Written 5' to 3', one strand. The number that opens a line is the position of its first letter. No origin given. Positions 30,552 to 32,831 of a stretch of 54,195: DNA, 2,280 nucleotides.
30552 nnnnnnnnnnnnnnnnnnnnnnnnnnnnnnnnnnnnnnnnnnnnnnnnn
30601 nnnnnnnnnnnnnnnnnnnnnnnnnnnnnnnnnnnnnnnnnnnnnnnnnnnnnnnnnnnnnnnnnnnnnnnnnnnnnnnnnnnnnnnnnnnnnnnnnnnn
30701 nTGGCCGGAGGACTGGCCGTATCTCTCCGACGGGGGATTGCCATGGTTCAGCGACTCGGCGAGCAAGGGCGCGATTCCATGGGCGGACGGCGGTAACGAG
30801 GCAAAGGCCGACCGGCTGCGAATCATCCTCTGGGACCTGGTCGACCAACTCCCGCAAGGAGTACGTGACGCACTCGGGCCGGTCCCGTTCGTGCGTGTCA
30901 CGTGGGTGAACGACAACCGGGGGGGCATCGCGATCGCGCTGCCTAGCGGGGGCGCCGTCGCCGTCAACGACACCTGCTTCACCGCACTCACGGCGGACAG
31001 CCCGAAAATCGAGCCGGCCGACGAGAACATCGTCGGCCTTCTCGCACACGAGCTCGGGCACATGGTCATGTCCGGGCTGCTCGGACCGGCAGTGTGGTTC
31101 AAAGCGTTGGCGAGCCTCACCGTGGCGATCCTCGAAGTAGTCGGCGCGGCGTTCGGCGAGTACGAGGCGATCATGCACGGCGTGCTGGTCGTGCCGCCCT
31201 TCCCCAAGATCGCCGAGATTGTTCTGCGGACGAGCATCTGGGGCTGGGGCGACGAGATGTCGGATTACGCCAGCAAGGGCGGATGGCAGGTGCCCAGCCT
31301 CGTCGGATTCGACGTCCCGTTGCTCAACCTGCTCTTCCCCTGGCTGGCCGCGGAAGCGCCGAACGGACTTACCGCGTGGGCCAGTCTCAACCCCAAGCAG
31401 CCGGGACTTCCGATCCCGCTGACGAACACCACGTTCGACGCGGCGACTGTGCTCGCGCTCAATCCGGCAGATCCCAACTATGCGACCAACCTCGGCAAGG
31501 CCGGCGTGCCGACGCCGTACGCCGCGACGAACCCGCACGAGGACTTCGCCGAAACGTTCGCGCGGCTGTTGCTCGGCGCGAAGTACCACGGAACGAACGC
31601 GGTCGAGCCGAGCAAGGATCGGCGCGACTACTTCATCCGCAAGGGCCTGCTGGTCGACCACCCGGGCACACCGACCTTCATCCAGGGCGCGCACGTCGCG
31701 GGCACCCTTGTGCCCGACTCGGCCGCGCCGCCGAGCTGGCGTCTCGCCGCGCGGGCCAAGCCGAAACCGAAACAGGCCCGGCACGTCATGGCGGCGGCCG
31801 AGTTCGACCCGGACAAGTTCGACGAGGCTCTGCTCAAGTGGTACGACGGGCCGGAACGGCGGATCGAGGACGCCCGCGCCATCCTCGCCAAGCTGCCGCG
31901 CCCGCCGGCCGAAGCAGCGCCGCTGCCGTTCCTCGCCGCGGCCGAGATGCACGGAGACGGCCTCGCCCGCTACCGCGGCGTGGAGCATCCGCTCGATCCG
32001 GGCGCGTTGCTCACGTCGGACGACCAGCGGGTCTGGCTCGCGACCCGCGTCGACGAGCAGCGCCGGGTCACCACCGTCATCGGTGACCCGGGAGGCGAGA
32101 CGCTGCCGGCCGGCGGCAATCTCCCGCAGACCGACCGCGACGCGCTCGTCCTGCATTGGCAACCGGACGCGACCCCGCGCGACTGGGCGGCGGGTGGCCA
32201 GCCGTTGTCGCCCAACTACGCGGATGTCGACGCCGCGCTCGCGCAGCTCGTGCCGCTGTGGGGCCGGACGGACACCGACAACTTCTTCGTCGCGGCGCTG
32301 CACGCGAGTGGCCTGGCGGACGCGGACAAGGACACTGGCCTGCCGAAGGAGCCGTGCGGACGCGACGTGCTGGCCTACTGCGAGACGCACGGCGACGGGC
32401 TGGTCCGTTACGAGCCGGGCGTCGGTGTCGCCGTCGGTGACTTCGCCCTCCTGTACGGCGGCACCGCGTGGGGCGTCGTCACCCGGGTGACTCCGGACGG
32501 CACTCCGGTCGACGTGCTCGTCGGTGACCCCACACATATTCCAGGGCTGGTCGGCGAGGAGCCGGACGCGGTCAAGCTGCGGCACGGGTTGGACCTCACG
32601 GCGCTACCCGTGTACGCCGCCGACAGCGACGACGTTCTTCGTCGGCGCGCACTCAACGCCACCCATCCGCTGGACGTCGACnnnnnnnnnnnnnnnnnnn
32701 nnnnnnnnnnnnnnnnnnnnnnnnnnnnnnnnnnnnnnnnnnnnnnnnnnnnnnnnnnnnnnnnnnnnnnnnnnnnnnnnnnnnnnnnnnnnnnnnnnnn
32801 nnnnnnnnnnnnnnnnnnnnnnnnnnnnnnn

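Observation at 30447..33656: Leaderless 1069-aa zincin with a split active site and four cryptic C-terminal repeats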

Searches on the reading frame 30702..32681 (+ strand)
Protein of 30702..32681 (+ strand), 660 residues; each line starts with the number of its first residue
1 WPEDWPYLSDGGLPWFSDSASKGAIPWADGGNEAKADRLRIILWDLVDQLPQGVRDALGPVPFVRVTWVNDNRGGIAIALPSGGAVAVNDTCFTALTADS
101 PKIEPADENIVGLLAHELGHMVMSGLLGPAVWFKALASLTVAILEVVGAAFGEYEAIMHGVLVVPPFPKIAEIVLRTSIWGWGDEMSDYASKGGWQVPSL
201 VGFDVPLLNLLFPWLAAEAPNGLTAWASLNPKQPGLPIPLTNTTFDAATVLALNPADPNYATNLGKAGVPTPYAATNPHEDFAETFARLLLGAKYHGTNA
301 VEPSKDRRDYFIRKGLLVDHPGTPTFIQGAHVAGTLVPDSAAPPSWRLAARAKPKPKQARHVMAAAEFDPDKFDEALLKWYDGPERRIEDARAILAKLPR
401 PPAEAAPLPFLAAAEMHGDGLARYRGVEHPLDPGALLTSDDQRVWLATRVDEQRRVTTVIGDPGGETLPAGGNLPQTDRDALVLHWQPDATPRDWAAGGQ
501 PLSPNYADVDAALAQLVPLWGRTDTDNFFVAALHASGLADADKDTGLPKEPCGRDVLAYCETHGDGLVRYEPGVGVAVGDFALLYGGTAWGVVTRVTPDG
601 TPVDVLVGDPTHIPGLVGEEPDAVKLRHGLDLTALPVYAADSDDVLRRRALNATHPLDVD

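Call 45: predict_structure(alignment_id=A5)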
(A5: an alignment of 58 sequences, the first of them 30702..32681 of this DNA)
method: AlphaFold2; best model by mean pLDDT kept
length: 660 residues; sequences in the alignment: 58
mean_pLDDT: 83.3   pTM: 0.60
mean pLDDT of the five models: 83.3, 83.0, 81.8, 81.4, 79.4
residues with pLDDT >= 90: 342; 70-90: 177; 50-70: 114; < 50: 27
segments of 3 or more residues with pLDDT < 50: 19-21, 351-355, 357-363, 637-639
pLDDT, mean of each block of 10 residues (from residue 1): 88 63 79 91 94 92 90 88 87 93 93 97 91 75 73 67 59 62 90 92 66 84 82 74 96 96 97 96 97 92 96 89 80 59 51 47 60 82 90 90 71 96 93 95 93 94 65 71 95 92 94 96 91 93 87 91 90 91 83 92 89 86 91 52 56 65
secondary structure, 60 per line:
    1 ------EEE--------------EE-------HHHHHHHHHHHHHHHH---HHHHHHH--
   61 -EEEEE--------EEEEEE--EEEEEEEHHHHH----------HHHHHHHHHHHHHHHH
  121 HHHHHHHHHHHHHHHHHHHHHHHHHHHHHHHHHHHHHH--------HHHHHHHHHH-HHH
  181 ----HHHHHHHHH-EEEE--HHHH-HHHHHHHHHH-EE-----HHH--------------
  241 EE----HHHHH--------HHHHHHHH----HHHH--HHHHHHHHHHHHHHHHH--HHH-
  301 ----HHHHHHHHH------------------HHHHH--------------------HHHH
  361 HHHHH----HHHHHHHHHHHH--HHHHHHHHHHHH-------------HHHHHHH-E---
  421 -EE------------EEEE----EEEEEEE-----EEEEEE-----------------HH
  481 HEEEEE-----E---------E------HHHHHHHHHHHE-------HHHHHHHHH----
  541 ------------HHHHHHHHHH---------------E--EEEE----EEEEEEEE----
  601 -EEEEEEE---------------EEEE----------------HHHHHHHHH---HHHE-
elements in order: E7-9 H33-48 H52-58 E62-66 E75-80 E83-89 H90-94 H105-158 H167-176 H185-193 E195-198 H201-204 H206-215 H247-251 H260-267 H272-275 H278-294 H305-313 H332-336 H357-365 H370-381 H384-395 H409-415 E436-439 E444-450 E456-461 E482-486 H509-519 H528-536 H553-562 E581-584 E589-596 E602-608 E624-627 H644-652
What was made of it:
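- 30702..31676 (+): Glutamate-zincin catalytic domain (residues 86-410). pLDDT is 90-97 around both motifs (call 45).
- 31062..31232 (+): Hydrophobic helical hairpin insert (residues 206-262), continuous with the HExxH helix. AF2 builds one 54-residue helix over residues 190-243 and a return helix over 252-261, at pLDDT 59-75 (call 45).
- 31251..31286 (+): Conserved insert core, D269-x2-S272 ... G279-W280. Model pLDDT is 90-92 (call 45).
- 31677..31901 (+): Linker (residues 411-485); its helical second half probably forms the helical part of repeat unit 1. The model has helices at residues 442-450, 455-466 and 469-480, with low pLDDT at 425-450 (call 45).
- On Zincin / gluzincin metallopeptidases (clan MA(E)): The model places the motif on a helix at pLDDT 93-97 (call 45).
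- On SH3-like small barrels (for the repeats): The model has 4 DSSP strands after the GD turn (call 45).
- The AF2 model of residues 86-745 has pLDDT 83.3, and 93-97 around both motifs (call 45). Model confidence is lowest (59-75) exactly in the hairpin (call 45). AF2 models the insert as an extension of the active-site helix, and the two-domain model has pTM 0.60 (call 45). Model confidence is lowest in this region (call 45).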

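Call 48: fold_search(model_id=the predicted structure, library=pdb)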
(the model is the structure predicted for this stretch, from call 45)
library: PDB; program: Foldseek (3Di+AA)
matches with E <= 10: 95; with E <= 0.001: 0
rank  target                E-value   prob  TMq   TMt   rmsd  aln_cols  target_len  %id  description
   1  4l7a_B                9.4e-03  0.98  0.19  0.40  11.6       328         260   12  Crystal structure of a putative zinc-binding metallo-peptidase (BACCAC_01431) from Bacteroides caccae ATCC 43185 at 2. (released 2013-07-03)
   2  4l7a_A                1.3e-02  0.99  0.21  0.45  10.8       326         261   10  Crystal structure of a putative zinc-binding metallo-peptidase (BACCAC_01431) from Bacteroides caccae ATCC 43185 at 2. (released 2013-07-03)
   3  3mp6_A                5.6e-01  0.08  0.06  0.08  12.4       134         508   18  Complex Structure of Sgf29 and dimethylated H3K4 (released 2011-05-04)
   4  1eb6                  1.3e+00  0.13  0.08  0.25  11.8       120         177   16  Deuterolysin from Aspergillus oryzae (released 2001-11-23)
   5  4qhi_C                1.9e+00  0.11  0.07  0.31   7.2        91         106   20  Crystal structure of Methanocaldococcus jannaschii selecase mutant R36W (released 2014-07-16)
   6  6mdw                  2.3e+00  0.44  0.10  0.33   3.2        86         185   16  Mechanism of protease dependent DPC repair (released 2019-04-10)
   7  5ik2_K                2.6e+00  0.08  0.07  0.09  12.0        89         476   19  Caldalaklibacillus thermarum F1-ATPase (epsilon mutant) (released 2016-09-21)
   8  3gkq_A                2.6e+00  0.02  0.05  0.08  12.8       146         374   15  Terminal oxygenase of carbazole 1,9a-dioxygenase from Novosphingobium sp. KA1 (released 2010-03-31)
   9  9nvl_A                3.2e+00  0.07  0.06  0.08  10.8        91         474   16  ATPase Hybrid F1 with the ancestral core domains Binding Dwell (released 2025-11-05)
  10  4aw6_D                3.3e+00  0.05  0.09  0.12   9.6       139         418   16  Crystal structure of the human nuclear membrane zinc metalloprotease ZMPSTE24 (FACE1) (released 2012-07-25)
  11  7z5g_B                3.3e+00  0.02  0.06  0.10  18.6       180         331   11  human apo MATCAP (released 2022-05-11)
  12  5hkk_A                3.5e+00  0.06  0.07  0.09  11.7        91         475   19  Caldalaklibacillus thermarum F1-ATPase (wild type) (released 2016-09-21)
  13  3gkq_D                3.5e+00  0.04  0.06  0.09  12.7       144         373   15  Terminal oxygenase of carbazole 1,9a-dioxygenase from Novosphingobium sp. KA1 (released 2010-03-31)
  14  8rap_Z                3.5e+00  0.04  0.05  0.07  18.3       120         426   10  Structure of Sen1-ADP.BeF3 bound RNA Polymerase II pre-termination complex (released 2024-10-30)
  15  8h9t_C                3.7e+00  0.07  0.07  0.09  11.2        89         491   12  Human ATP synthase state 2 (combined) (released 2023-05-31)
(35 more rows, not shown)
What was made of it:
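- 30702..31676 (+): Foldseek top hit is 4L7A, probability 0.98-0.99, 326-328 columns (call 48).
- Closest known: Peptidase_Mx / Peptidase_Mx1. Same: Best structural match: Foldseek probability 0.98-0.99 over the whole 260-residue chain (call 48).
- The next hits are all weak zincins: deuterolysin, selecase, SPRTN, ZMPSTE24, MATCAP (call 48).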

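Call 49: fold_search(model_id=the predicted structure, library=viral)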
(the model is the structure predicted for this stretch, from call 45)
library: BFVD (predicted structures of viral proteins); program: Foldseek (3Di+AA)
matches with E <= 10: 142; with E <= 0.001: 0
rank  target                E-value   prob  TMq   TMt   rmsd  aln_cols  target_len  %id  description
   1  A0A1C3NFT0            1.6e-02  0.72  0.16  0.27  13.7       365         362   13  (no name in the UniProt tables at hand)
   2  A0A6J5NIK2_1          4.9e-02  0.28  0.17  0.10  25.6       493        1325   10  Uncharacterized protein [uncultured Caudovirales phage]
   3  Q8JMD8                1.9e-01  0.89  0.10  0.43   4.3        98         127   13  XE-like protein [Mamestra configurata nucleopolyhedrovirus B]
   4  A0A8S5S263            1.9e-01  0.15  0.09  0.19  17.2       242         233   14  Lethal factor [Siphoviridae sp. ctCIv11]
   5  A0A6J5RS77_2          2.0e-01  0.20  0.08  0.05  14.4       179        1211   17  Uncharacterized protein [uncultured Caudovirales phage]
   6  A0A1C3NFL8            2.6e-01  0.41  0.07  0.16   6.9        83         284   19  (no name in the UniProt tables at hand)
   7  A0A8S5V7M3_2          2.9e-01  0.14  0.15  0.11  24.1       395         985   13  Uncharacterized protein [CrAss-like virus sp. ctUXy6]
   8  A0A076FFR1            3.4e-01  0.66  0.11  0.23   7.9       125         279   17  Putative metallopeptidase [Aureococcus anophagefferens virus]
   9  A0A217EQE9            4.0e-01  0.04  0.06  0.11  21.4       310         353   13  Host shutoff protein [Bacillus phage vB_BsuM-Goe2]
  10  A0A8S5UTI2            4.2e-01  0.16  0.10  0.15   9.8       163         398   12  Beta-barrel assembly-enhancing protease [Myoviridae sp. ctYA416]
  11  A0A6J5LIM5            4.2e-01  0.14  0.06  0.18  16.8       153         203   12  Uncharacterized protein [uncultured Caudovirales phage]
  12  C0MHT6                4.2e-01  0.01  0.07  0.06  29.7       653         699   11  Putative 76K readthrough domain of coat protein (Fragment) [Beet virus Q]
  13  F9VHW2                4.7e-01  0.69  0.08  0.09   3.7        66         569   18  (no name in the UniProt tables at hand)
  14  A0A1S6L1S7            4.9e-01  0.28  0.10  0.19   8.5       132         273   11  (no name in the UniProt tables at hand)
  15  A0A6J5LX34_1          4.9e-01  0.15  0.18  0.13  25.5       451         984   12  Uncharacterized protein [uncultured Caudovirales phage]
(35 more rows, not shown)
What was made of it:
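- Closest known: Anthrax lethal factor / ATLF-like zincins. Same: A phage 'Lethal factor' model also appears among the weak BFVD hits (call 49).
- Tried and rejected: Nothing significant (call 49).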

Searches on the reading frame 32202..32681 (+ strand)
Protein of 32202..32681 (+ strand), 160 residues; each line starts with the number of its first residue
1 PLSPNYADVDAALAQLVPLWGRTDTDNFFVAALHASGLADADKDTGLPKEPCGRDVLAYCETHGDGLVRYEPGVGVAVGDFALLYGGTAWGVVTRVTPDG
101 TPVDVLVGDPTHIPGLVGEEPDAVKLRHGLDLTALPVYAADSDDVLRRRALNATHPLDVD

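Call 68: search_solved_structures(query=A7, max_evalue=10, show_alignments=2)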
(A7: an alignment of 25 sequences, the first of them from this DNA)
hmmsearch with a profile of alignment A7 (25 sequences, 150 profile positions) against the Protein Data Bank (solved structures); distinct sequences matched with E-value up to 10: 8.
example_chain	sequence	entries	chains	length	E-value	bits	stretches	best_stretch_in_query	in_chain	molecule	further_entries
7du7_A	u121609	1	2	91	0.016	18.3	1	60-103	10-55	mkDPBB_sym1 protein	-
7dvf_A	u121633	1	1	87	0.14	15.2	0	60-95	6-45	reDPBB_sym2 protein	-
7di1_A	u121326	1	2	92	0.17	15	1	60-107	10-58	mkDPBB_sym_86 protein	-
2w6r_A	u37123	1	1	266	0.24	14.5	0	33-94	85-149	IMIDAZOLE GLYCEROL PHOSPHATE SYNTHASE SUBUNIT HISF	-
7dvc_A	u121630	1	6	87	0.27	14.4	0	61-95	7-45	reDPBB_sym1 protein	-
3mjf_A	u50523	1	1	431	0.48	13.5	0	28-93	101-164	Phosphoribosylamine--glycine ligase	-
2q3g_A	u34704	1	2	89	1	12.5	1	80-107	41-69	PDZ and LIM domain protein 7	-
6kos_A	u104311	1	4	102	1.2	12.3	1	9-77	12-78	SUWA (Super WA20)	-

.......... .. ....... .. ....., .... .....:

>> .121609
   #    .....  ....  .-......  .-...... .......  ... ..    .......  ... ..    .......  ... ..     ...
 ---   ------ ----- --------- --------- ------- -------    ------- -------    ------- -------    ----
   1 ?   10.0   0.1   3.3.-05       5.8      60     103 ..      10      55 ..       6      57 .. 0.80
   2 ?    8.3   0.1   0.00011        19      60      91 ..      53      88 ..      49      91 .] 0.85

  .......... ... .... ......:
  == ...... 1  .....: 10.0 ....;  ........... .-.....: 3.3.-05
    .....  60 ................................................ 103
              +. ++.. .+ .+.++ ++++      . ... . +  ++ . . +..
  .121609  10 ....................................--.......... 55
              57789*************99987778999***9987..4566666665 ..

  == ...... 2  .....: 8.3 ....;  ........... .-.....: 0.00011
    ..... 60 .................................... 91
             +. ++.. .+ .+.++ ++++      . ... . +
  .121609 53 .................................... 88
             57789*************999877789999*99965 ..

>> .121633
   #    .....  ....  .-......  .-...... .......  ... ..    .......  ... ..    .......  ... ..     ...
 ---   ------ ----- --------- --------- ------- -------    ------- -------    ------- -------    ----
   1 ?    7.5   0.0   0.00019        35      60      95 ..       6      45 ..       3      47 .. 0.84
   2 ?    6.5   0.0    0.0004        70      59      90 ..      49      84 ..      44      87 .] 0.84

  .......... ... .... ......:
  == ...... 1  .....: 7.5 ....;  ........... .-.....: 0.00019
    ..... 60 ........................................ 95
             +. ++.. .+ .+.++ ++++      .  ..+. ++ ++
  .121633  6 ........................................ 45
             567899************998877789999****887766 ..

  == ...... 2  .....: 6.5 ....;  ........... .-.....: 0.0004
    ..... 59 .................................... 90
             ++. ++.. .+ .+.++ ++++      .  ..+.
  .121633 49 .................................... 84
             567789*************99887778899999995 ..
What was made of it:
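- Closest known: SH3/Tudor/KOW-like small beta barrels and GD-box cradle-loop barrels. Same: There are faint hits to designed double-psi barrels on the 'G-x-G-[LI]...V-G-D' segment (E 0.016, call 68), to the Sgf29 tandem Tudor and to the F1-ATPase N-terminal barrels (probability 0.06-0.08, call 48).
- Tried and rejected: Only faint hits to designed double-psi barrels (call 68).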
